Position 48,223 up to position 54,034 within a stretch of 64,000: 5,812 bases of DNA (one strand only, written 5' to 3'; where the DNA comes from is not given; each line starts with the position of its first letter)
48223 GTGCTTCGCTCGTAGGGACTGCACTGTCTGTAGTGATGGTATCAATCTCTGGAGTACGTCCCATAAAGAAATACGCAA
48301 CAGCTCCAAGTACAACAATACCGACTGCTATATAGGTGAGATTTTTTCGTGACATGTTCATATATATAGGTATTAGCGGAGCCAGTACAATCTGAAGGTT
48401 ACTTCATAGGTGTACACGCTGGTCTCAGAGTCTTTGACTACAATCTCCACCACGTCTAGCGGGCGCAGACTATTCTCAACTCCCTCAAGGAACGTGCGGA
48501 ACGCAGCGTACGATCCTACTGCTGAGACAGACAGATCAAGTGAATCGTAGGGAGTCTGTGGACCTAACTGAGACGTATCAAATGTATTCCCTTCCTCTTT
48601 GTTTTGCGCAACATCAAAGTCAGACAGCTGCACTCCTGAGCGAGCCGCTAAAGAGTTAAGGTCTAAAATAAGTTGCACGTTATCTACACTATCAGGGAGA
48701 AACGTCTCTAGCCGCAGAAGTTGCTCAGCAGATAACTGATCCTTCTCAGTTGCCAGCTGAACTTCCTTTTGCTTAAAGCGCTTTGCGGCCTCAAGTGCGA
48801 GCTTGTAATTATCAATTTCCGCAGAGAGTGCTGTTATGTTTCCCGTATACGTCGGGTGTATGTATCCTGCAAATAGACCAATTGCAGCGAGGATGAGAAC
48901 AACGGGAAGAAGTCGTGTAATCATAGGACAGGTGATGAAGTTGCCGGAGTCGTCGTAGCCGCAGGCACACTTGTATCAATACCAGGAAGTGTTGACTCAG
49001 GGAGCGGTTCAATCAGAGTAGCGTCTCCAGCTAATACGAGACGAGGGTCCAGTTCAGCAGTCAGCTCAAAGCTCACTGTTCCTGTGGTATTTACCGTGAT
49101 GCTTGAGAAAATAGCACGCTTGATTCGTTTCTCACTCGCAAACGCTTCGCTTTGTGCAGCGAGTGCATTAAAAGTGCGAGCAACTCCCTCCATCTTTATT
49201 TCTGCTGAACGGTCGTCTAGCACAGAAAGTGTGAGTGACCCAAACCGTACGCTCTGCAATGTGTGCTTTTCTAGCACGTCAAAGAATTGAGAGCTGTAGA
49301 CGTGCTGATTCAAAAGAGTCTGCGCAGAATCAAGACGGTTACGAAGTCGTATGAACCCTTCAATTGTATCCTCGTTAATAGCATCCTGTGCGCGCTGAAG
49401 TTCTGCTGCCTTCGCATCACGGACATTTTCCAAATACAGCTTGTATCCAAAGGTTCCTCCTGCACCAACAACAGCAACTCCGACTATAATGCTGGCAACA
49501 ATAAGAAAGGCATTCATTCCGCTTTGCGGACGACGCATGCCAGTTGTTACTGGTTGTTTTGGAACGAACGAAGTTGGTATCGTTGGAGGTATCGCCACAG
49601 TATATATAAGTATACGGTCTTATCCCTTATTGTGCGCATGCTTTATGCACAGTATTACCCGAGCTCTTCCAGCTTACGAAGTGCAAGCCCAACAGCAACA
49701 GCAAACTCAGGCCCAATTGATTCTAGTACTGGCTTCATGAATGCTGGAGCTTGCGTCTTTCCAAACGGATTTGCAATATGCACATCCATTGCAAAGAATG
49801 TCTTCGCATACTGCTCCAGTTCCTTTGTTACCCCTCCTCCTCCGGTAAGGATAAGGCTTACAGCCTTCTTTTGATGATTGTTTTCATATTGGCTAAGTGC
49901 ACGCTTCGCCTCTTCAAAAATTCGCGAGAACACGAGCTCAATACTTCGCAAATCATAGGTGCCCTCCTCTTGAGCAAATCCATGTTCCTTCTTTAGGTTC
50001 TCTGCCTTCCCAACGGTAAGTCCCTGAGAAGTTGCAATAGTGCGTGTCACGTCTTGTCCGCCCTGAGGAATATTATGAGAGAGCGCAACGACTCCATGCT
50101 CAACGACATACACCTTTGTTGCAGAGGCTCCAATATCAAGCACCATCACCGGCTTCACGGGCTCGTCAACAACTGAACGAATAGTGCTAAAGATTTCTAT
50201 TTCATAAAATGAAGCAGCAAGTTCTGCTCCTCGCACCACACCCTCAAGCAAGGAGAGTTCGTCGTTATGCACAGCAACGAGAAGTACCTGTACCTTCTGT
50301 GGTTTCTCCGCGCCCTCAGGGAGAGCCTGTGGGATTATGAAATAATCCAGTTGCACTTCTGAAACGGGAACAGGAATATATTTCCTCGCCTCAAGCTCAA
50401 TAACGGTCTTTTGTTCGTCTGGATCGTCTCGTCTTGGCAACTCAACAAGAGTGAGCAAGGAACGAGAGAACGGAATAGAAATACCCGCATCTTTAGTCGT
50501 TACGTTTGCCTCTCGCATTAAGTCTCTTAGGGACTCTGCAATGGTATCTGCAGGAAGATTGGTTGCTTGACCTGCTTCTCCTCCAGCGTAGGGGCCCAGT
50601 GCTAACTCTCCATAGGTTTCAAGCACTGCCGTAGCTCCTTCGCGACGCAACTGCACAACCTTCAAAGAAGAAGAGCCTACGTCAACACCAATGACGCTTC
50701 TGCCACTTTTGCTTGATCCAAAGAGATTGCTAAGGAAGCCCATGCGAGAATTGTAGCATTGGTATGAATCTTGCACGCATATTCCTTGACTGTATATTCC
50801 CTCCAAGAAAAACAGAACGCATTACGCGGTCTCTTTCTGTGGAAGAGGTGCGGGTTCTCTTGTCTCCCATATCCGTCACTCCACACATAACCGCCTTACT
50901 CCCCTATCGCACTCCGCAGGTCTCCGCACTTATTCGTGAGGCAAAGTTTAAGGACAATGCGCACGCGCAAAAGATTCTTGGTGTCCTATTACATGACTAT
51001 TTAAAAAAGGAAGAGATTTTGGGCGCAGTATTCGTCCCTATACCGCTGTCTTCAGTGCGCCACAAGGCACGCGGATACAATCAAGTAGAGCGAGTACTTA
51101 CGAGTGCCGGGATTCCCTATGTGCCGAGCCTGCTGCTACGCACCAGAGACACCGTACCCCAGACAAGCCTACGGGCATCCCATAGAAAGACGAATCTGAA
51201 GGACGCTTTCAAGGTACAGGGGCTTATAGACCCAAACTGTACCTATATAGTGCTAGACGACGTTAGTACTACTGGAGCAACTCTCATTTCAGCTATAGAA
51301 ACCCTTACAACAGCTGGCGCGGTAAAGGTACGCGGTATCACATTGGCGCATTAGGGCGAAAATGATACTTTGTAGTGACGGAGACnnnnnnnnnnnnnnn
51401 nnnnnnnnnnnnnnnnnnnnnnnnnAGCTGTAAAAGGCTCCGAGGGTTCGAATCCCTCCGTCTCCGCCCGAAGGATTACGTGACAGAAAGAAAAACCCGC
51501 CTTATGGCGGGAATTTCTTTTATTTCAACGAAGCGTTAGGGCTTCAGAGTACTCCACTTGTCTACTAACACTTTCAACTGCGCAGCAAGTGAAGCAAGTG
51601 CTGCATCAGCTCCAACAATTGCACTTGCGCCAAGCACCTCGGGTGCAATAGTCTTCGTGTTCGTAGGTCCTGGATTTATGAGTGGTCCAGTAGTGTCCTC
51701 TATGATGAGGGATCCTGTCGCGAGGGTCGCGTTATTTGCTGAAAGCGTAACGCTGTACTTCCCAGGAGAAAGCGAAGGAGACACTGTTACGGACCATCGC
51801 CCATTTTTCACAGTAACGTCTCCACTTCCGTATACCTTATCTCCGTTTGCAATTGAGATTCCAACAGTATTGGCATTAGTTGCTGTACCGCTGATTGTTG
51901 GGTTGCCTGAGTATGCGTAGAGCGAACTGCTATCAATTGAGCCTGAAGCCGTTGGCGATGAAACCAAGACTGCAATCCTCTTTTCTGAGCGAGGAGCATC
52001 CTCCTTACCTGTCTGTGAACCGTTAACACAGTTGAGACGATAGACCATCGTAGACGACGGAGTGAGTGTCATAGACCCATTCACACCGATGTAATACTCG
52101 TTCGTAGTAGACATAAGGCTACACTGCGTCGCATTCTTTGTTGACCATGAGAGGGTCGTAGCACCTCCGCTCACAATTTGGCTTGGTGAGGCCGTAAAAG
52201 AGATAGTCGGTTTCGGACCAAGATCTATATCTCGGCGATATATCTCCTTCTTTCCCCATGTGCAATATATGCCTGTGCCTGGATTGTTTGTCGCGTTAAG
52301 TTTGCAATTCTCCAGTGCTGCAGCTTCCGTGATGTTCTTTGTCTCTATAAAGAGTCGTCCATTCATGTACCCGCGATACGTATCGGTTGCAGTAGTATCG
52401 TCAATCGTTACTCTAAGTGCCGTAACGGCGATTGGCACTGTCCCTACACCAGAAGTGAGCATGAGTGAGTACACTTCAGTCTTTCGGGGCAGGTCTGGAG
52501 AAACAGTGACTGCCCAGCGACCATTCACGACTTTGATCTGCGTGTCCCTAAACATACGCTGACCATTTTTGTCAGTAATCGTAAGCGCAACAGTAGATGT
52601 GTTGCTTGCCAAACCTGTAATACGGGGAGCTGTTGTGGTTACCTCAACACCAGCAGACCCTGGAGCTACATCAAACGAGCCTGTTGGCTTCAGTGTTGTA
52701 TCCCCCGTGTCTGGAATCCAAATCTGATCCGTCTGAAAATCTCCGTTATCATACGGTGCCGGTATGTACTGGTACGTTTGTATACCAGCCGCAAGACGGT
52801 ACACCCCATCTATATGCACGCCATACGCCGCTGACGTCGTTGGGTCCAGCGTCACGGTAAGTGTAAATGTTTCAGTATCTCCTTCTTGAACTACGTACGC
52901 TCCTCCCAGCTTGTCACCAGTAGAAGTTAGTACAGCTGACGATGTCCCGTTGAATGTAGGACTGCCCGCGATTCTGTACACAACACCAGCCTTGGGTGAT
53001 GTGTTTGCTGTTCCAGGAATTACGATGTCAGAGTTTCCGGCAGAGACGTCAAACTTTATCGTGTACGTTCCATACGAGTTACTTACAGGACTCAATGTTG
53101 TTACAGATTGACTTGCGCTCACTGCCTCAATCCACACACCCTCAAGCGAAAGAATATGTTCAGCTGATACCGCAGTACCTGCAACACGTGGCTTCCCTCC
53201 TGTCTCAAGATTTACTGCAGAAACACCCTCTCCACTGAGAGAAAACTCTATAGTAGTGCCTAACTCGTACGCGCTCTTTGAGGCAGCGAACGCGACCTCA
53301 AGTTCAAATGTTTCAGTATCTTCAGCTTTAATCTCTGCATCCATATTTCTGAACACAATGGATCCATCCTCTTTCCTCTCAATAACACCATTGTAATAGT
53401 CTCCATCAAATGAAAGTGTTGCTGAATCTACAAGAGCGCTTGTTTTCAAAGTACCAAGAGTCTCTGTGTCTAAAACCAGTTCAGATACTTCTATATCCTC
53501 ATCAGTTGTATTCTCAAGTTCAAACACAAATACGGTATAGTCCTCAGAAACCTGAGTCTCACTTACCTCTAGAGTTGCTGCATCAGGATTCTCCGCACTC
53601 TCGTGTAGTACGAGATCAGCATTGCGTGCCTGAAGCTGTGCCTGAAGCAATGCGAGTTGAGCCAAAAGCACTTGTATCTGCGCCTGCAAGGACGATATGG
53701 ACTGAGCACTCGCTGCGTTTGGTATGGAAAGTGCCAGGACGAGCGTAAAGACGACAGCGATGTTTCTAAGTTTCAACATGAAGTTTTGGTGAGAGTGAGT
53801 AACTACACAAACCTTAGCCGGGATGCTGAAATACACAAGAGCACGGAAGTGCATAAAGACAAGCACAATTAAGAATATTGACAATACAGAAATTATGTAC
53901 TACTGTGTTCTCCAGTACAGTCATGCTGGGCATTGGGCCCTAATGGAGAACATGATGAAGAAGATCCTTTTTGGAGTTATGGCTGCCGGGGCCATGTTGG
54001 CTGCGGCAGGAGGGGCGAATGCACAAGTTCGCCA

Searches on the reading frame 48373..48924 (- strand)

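Call 9: search_protein_families(library=pfam, proteins=[window:48373-48924:-], max_evalue=0.01)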
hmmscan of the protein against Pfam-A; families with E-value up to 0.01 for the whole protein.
window:48373-48924:- (183 aa): 2 families
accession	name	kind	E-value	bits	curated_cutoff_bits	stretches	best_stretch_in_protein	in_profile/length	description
PF04350.18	PilO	-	2.8e-05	24.7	22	1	50-169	18-127/145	Pilus assembly protein, PilO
PF10741.14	T2SSM_b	-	0.0071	16.7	21.7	0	83-165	17-87/111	Type II secretion system (T2SS), protein M subtype b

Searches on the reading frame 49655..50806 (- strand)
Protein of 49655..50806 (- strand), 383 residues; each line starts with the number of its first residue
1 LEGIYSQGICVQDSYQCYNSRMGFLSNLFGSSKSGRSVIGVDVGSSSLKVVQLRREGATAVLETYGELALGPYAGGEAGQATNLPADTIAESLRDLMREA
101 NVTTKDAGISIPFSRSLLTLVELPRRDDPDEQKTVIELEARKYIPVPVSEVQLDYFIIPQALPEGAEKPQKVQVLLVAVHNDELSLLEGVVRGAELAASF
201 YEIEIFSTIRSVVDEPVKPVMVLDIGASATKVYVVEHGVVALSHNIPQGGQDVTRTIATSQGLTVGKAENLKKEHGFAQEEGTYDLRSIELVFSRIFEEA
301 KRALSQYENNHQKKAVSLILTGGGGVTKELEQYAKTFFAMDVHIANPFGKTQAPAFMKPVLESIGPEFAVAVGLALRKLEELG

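Call 9: search_protein_families(library=pfam, proteins=[window:49655-50806:-], max_evalue=0.01)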
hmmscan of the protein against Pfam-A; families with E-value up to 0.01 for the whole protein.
window:49655-50806:- (383 aa): 5 families
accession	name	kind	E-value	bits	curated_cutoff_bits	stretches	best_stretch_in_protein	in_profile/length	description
PF11104.14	PilM_2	-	4e-42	144.8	27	1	40-378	1-339/340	Type IV pilus assembly protein PilM;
PF14450.12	FtsA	-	2.5e-15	57.4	31.8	1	221-373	1-127/127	Cell division protein FtsA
PF06723.19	MreB_Mbl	-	4.8e-06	26.1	27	0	219-278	146-211/327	MreB/Mbl protein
PF25216.1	Volactin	-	0.00025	21.1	35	1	224-328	172-281/321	Volactin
PF08841.16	DDR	-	0.0044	16.5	24.6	0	218-287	133-202/328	Diol dehydratase reactivase ATPase-like domain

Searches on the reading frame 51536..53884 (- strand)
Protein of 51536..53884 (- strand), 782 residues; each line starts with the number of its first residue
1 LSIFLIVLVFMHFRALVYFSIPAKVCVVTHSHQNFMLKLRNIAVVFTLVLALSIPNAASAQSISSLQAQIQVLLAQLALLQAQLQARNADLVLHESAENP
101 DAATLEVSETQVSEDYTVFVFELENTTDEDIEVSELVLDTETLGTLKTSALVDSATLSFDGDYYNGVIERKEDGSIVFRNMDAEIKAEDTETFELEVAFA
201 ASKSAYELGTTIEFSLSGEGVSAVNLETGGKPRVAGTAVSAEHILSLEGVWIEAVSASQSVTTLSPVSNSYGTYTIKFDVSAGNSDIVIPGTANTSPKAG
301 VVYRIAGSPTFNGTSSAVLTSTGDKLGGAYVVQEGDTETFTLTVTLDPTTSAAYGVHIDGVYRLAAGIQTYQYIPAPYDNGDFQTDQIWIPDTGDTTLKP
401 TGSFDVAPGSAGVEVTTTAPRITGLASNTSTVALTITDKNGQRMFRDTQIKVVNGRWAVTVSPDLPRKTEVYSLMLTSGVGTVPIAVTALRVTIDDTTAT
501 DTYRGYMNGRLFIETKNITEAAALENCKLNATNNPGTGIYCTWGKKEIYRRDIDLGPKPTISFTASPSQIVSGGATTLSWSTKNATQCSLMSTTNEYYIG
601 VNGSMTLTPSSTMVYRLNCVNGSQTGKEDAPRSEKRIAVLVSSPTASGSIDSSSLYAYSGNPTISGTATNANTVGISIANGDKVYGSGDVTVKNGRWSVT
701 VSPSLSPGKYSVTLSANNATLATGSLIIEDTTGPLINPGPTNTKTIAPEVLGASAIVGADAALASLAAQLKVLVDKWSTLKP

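Call 9: search_protein_families(library=pfam, proteins=[window:51536-53884:-], max_evalue=0.01)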
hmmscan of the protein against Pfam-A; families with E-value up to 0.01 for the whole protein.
window:51536-53884:- (782 aa): 2 families
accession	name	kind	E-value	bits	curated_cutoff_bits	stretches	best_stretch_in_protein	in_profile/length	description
PF19077.6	Big_13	-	4.3e-07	30.8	27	1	659-718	26-85/102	Bacterial Ig-like domain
PF14282.11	FlxA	-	0.0044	17.6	26.3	1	61-89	49-77/101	FlxA-like protein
